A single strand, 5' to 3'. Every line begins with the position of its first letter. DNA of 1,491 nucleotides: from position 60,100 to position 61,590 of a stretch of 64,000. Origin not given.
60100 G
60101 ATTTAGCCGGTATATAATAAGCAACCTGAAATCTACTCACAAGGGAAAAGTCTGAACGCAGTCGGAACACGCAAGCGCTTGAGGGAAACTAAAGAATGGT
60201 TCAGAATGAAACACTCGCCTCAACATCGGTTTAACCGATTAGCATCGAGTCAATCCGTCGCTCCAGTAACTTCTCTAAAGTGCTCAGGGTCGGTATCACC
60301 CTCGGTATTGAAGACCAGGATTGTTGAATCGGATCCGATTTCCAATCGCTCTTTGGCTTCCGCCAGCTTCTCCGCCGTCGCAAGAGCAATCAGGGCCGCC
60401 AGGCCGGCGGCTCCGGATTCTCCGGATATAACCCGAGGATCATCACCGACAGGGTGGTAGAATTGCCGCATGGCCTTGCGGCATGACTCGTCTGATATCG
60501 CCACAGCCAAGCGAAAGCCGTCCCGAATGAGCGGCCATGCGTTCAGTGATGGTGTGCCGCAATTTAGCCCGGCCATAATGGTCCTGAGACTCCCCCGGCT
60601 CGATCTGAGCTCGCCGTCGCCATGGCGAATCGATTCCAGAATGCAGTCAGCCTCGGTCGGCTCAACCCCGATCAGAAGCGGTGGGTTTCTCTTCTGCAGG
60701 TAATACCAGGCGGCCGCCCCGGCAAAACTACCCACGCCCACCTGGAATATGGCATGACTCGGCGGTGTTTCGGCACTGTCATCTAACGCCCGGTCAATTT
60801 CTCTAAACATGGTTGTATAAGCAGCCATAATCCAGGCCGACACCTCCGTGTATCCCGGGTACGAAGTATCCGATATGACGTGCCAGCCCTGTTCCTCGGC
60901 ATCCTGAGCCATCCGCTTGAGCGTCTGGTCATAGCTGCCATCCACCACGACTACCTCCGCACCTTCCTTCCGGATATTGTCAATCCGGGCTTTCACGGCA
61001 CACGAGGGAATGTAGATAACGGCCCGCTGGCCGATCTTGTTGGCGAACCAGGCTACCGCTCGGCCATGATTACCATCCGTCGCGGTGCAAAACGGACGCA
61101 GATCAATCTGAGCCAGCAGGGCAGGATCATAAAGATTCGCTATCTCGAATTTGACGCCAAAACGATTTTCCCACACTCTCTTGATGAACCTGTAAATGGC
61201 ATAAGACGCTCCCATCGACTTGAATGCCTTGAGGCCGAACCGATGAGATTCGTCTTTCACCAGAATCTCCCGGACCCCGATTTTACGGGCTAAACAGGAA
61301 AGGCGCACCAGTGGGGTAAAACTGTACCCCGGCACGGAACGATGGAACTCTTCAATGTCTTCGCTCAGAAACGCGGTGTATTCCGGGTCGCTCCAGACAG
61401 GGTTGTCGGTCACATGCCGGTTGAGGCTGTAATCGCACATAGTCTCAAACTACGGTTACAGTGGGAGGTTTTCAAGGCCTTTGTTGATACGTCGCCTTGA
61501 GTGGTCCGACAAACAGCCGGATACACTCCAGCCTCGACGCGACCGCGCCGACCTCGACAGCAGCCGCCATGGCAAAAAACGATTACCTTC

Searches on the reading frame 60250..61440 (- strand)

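Call 74: search_protein_families(library=pfam, proteins=[window:60250-61440:-], max_evalue=0.01)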
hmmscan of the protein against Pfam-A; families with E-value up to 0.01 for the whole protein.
window:60250-61440:- (396 aa): 1 family
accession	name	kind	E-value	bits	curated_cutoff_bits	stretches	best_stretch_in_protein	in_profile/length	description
PF00291.31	PALP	-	5.8e-52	177.3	35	1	38-362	4-286/295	Pyridoxal-phosphate dependent enzyme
